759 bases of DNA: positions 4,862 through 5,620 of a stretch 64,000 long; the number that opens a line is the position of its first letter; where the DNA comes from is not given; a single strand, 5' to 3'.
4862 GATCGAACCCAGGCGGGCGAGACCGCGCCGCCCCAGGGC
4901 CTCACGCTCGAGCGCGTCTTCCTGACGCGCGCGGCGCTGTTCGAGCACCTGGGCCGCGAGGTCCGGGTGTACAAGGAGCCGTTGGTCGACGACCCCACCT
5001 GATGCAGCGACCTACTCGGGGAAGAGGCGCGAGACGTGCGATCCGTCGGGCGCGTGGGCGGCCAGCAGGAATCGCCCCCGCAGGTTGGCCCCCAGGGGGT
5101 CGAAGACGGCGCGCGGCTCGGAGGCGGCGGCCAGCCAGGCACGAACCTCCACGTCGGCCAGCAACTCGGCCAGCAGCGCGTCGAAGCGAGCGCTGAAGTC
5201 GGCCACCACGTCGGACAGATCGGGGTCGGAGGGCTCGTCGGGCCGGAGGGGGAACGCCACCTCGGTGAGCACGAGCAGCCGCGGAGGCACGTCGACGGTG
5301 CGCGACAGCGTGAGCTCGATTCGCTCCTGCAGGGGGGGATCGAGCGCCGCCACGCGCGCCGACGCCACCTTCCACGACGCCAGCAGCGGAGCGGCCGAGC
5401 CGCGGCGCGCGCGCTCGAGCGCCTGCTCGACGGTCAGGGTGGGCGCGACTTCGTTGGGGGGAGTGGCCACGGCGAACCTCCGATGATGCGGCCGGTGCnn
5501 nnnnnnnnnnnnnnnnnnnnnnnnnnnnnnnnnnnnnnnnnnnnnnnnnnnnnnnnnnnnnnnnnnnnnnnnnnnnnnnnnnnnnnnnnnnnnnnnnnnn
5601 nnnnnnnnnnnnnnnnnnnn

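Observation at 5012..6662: Bacterial calpain-like protease with an N-terminal EF-hand, in an operon with a small acidic protein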

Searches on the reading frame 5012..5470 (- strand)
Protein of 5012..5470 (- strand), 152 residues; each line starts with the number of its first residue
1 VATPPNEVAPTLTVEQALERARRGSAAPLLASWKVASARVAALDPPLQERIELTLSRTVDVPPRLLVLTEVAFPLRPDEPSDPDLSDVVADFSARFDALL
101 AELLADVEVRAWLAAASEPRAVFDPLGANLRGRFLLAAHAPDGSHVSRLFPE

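Call 4: search_protein_families(library=pfam, proteins=[window:5012-5470:-], max_evalue=1)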
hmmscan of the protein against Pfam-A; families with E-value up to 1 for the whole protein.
window:5012-5470:- (152 aa): 0 families

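Call 5: search_protein_families(library=ncbifam, proteins=[window:5012-5470:-], max_evalue=1)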
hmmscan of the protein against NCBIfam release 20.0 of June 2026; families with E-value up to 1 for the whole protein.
window:5012-5470:- (152 aa): 0 families

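Call 21: find_homologous_proteins(query=A2, max_evalue=0.01)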
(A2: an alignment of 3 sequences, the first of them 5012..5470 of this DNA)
Query A2 (3 sequences) (152 aa, profile of the alignment): 5 proteins with E <= 0.01 among 8000 candidates.
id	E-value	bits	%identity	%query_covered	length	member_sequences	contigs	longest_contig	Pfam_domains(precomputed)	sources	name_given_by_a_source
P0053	2.1e-73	263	72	99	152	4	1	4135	-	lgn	-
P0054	6.4e-73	262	100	100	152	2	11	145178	-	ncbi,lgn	-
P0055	2.0e-67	244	88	100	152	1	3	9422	-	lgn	-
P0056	3.5e-66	240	29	100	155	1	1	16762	-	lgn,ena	-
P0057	8.0e-62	226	80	100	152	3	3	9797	-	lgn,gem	-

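Call 23: find_encoding_contigs(protein=P0054, flank=3000, max_places=4)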
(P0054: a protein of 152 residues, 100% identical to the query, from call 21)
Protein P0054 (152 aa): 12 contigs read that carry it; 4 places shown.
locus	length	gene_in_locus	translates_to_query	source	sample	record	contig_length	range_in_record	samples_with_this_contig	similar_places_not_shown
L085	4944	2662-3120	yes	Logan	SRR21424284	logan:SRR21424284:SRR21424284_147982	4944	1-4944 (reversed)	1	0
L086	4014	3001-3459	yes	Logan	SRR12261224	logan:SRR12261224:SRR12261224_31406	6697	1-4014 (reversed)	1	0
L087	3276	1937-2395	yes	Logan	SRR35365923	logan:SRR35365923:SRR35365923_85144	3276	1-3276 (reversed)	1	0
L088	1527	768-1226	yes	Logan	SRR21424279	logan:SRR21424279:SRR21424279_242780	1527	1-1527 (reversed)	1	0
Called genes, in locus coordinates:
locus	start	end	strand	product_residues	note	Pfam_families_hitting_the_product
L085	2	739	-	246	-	?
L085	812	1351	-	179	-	-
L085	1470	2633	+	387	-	PF00648:Peptidase_C2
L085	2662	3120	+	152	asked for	-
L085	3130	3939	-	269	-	PF01416:PseudoU_synth_1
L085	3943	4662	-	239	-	-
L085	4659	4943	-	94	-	?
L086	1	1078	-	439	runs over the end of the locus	PF04052:TolB_N, PF26550:Tricorn_2nd (weak), PF00930:DPPIV_N (weak), PF26549:Tricorn_N, PF26550:Tricorn_2nd, PF07676:PD40, PF26549:Tricorn_N (weak), PF07676:PD40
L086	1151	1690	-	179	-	-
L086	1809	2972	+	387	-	PF00648:Peptidase_C2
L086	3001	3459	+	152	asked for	-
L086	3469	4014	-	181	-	?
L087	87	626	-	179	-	-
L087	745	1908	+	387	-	PF00648:Peptidase_C2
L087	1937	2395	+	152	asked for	-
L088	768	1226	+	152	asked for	-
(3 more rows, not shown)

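Call 30: search_protein_representatives(alignment_id=A3)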
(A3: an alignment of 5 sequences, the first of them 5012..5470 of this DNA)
Query: 5 sequences, 152 profile positions. Proteins with E-value up to 0.001 (for the whole library): 18; up to 1e-10: 5; up to 1e-30: 2. The best 18 are listed.
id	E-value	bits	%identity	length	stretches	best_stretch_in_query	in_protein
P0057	9.2e-74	262.6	-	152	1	1-152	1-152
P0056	4.6e-58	211.6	-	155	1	1-152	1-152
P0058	1.1e-15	74.1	-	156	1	1-144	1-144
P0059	1.6e-14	70.2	-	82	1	72-149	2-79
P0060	1.5e-12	63.9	-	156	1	1-151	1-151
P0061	1.3e-10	57.6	-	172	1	1-137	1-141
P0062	5.9e-10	55.5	-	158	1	1-151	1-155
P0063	6.6e-10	55.3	-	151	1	1-136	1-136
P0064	3.9e-09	52.8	-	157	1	1-150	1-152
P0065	5.5e-09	52.3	-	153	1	1-152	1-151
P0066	3.1e-08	49.9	-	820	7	98-144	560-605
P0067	5.5e-08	49.1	-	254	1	2-138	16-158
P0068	4.1e-06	43.0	-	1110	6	57-104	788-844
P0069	1.2e-05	41.5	-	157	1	1-136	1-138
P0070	4.6e-05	39.6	-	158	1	1-137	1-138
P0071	6.9e-05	39.0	-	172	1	2-148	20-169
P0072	1.5e-04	37.9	-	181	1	2-145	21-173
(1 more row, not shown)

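Call 39: find_encoding_contigs(protein=P0058, flank=4000, max_places=2)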
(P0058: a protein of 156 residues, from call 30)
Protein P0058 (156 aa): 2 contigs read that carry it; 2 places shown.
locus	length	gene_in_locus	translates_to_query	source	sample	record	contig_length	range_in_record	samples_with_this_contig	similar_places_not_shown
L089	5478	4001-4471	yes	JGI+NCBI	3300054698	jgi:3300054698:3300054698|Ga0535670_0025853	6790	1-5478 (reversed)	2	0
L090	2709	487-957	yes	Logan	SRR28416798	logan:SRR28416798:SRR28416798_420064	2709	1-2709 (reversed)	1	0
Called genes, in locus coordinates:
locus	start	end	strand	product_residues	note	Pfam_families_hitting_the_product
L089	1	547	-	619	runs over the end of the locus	?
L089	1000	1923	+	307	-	-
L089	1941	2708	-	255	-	-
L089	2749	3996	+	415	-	PF00648:Peptidase_C2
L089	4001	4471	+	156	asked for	-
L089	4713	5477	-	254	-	?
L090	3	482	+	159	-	?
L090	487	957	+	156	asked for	-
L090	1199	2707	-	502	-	?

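Call 40: find_encoding_contigs(protein=P0057, flank=4000, max_places=2)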
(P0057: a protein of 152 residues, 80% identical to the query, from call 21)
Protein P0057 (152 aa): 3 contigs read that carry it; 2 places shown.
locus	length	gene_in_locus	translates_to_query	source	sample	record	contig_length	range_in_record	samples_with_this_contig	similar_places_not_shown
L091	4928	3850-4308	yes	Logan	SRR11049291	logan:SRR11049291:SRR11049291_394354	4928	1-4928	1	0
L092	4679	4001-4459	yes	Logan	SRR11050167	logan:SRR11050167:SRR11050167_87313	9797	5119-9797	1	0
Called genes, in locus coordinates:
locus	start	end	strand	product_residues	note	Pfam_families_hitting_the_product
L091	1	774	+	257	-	?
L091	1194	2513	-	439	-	PF04052:TolB_N (weak), PF00930:DPPIV_N, PF26549:Tricorn_N, PF26550:Tricorn_2nd, PF07676:PD40, PF26549:Tricorn_N, PF07676:PD40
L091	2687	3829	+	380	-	PF00648:Peptidase_C2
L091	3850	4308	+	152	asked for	-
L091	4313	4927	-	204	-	?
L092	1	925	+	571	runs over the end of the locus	-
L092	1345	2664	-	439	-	PF04052:TolB_N (weak), PF00930:DPPIV_N, PF26549:Tricorn_N, PF26550:Tricorn_2nd, PF07676:PD40, PF26549:Tricorn_N, PF07676:PD40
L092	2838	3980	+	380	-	PF00648:Peptidase_C2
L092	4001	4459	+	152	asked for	-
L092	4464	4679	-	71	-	PF01416:PseudoU_synth_1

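Call 41: find_encoding_contigs(protein=P0063, flank=4000, max_places=2)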
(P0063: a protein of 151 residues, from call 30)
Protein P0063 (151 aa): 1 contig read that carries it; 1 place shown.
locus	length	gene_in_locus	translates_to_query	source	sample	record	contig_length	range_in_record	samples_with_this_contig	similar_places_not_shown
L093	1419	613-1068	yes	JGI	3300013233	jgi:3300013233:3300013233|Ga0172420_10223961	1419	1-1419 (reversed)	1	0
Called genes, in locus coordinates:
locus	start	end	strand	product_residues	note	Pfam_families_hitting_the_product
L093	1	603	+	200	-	?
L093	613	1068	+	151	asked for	-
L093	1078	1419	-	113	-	?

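Call 42: find_encoding_contigs(protein=P0071, flank=4000, max_places=2)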
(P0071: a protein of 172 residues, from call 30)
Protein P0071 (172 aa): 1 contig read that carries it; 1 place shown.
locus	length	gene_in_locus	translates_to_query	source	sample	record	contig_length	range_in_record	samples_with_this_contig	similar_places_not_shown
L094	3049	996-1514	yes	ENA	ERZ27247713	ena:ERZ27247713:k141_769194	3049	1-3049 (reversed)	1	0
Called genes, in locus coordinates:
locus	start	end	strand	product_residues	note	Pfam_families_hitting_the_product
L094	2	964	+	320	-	?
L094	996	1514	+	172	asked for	-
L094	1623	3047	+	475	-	?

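Call 43: find_encoding_contigs(protein=P0060, flank=4000, max_places=2)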
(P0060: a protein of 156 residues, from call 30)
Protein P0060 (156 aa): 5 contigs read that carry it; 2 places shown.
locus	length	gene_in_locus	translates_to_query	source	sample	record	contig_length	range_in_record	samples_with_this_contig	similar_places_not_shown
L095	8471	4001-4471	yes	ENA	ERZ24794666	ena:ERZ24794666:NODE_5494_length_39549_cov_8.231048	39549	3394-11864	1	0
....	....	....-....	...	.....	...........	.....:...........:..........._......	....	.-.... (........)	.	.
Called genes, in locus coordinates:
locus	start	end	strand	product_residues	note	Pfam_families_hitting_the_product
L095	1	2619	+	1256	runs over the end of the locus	PF11617:Cu-binding_MopE (faint)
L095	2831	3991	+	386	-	PF00648:Peptidase_C2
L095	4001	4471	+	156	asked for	-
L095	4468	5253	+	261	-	-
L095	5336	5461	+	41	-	-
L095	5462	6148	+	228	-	PF02586:SRAP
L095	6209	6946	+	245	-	PF00535:Glycos_transf_2, PF13641:Glyco_tranf_2_3 (weak)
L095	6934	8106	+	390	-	PF13439:Glyco_transf_4, PF13579:Glyco_trans_4_4, PF00534:Glycos_transf_1, PF13692:Glyco_trans_1_4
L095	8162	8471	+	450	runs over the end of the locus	PF04851:ResIII, PF00270:DEAD, PF00271:Helicase_C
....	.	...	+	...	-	?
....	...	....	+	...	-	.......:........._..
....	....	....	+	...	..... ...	-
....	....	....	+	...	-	-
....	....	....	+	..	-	-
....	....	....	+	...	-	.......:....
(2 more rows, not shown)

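Call 53: predict_structure(alignment_id=A4)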
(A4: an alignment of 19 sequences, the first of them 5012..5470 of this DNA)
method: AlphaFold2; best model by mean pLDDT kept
length: 152 residues; sequences in the alignment: 19
mean_pLDDT: 91.9   pTM: 0.83
mean pLDDT of the five models: 91.9, 91.8, 91.5, 91.3, 89.5
residues with pLDDT >= 90: 120; 70-90: 27; 50-70: 5; < 50: 0
segments of 3 or more residues with pLDDT < 50: none
pLDDT, mean of each block of 10 residues (from residue 1): 87 93 92 97 91 96 94 82 85 95 95 94 90 95 95 85
secondary structure, 60 per line:
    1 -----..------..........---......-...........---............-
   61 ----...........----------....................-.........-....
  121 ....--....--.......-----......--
elements in order: H14-23 H27-32 E34-44 E48-59 E65-75 H86-105 H107-115 E117-124 H127-130 E133-139 E145-150

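Call 62: search_protein_families(library=padloc, proteins=[window:5012-5470:-], max_evalue=1)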
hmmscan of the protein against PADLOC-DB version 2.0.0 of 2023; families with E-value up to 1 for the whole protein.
window:5012-5470:- (152 aa): 0 families

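Call 64: fold_search(model_id=the predicted structure, library=pdb)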
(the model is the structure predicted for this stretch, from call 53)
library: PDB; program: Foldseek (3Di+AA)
matches with E <= 10: 336; with E <= 0.001: 0
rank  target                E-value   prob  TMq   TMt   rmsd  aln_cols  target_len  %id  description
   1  8w1o_N                4.0e-01  0.12  0.15  0.03  15.2       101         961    8  Cryo-EM structure of BTV virion (released 2024-04-24)
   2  4id2_A                4.0e-01  0.08  0.20  0.22  15.4       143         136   13  Crystal structure of a DUF4738 family protein (BACOVA_05496) from Bacteroides ovatus ATCC 8483 at 2.15 A resolution (released 2013-02-13)
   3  4xrt_B                5.4e-01  0.06  0.19  0.11  17.9       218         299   11  Crystal structure of the di-domain ARO/CYC StfQ from the steffimycin biosynthetic pathway (released 2015-12-02)
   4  5cs4_A                6.0e-01  0.05  0.15  0.09  17.9       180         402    7  Crystal structure of domains AC3-AC5 of yeast acetyl-CoA carboxylase (released 2015-10-28)
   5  5trc_B                6.0e-01  0.04  0.16  0.08  17.8       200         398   10  Crystal structure of phosphorylated AC3-AC5 domains of yeast acetyl-CoA carboxylase (released 2016-12-07)
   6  3j9d                  8.5e-01  0.08  0.15  0.04  15.3       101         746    9  Atomic structure of a non-enveloped virus reveals pH sensors for a coordinated process of cell entry (released 2015-12-09)
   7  6g2d_B                9.5e-01  0.07  0.21  0.06  13.5       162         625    9  Citrate-induced acetyl-CoA carboxylase (ACC-Cit) filament at 5.4 A resolution (released 2018-06-13)
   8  9ils_A                1.0e+00  0.07  0.21  0.21  13.9       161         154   13  The GmvT toxin in complex with the C-terminal fragment of its antitoxin (released 2025-03-05)
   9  7tsq_B                1.0e+00  0.06  0.15  0.12  12.6       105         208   17  Structure of Enterobacter cloacae Cap2 bound to CdnD02 C-terminus, AMP state (released 2023-01-11)
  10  5csa_B                1.0e+00  0.04  0.16  0.05  18.6       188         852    8  Crystal structure of domains BT-BCCP-AC1-AC5 of yeast acetyl-CoA carboxylase (released 2015-10-28)
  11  7tsx_B                1.1e+00  0.06  0.15  0.11  13.9       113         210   16  Structure of Enterobacter cloacae Cap2 bound to CdnD02 C-terminus, Apo state (released 2023-01-11)
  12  5trc_A                1.2e+00  0.02  0.13  0.06  19.2       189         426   10  Crystal structure of phosphorylated AC3-AC5 domains of yeast acetyl-CoA carboxylase (released 2016-12-07)
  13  3cyg_B                1.3e+00  0.12  0.26  0.22   8.1       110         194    9  Crystal structure of an uncharacterized protein from Fervidobacterium nodosum Rt17-B1 (released 2008-05-13)
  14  5i6e                  1.3e+00  0.03  0.17  0.05  17.2       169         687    9  Crystal structure of the central domain of yeast acetyl-CoA carboxylase (released 2016-04-20)
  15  3udg_C                1.4e+00  0.12  0.24  0.18  12.9       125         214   10  Structure of Deinococcus radiodurans SSB bound to ssDNA (released 2012-05-16)
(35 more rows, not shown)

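Call 91: find_encoding_contigs(protein=P0062, flank=4000, max_places=2)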
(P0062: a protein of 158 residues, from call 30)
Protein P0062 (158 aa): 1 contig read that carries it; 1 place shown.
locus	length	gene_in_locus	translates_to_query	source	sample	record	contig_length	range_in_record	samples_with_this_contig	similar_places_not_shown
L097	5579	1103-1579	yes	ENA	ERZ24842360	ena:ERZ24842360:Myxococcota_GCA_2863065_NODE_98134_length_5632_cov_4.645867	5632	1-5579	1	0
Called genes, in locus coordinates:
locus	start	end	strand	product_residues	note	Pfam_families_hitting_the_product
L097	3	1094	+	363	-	?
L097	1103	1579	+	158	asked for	-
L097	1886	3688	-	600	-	PF02771:Acyl-CoA_dh_N (weak), PF02770:Acyl-CoA_dh_M, PF00441:Acyl-CoA_dh_1, PF12806:Acyl-CoA_dh_C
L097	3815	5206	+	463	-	PF06965:Na_H_antiport_1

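Call 92: find_encoding_contigs(protein=P0072, flank=4000, max_places=2)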
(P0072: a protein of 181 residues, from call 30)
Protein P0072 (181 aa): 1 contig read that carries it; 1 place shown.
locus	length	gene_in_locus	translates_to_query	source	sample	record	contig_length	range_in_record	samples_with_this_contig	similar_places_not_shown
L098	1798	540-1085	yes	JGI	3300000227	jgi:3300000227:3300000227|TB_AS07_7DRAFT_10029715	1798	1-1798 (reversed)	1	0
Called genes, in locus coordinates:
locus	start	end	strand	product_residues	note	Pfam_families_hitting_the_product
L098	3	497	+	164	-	PF00648:Peptidase_C2 (weak)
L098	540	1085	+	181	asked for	-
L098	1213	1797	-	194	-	?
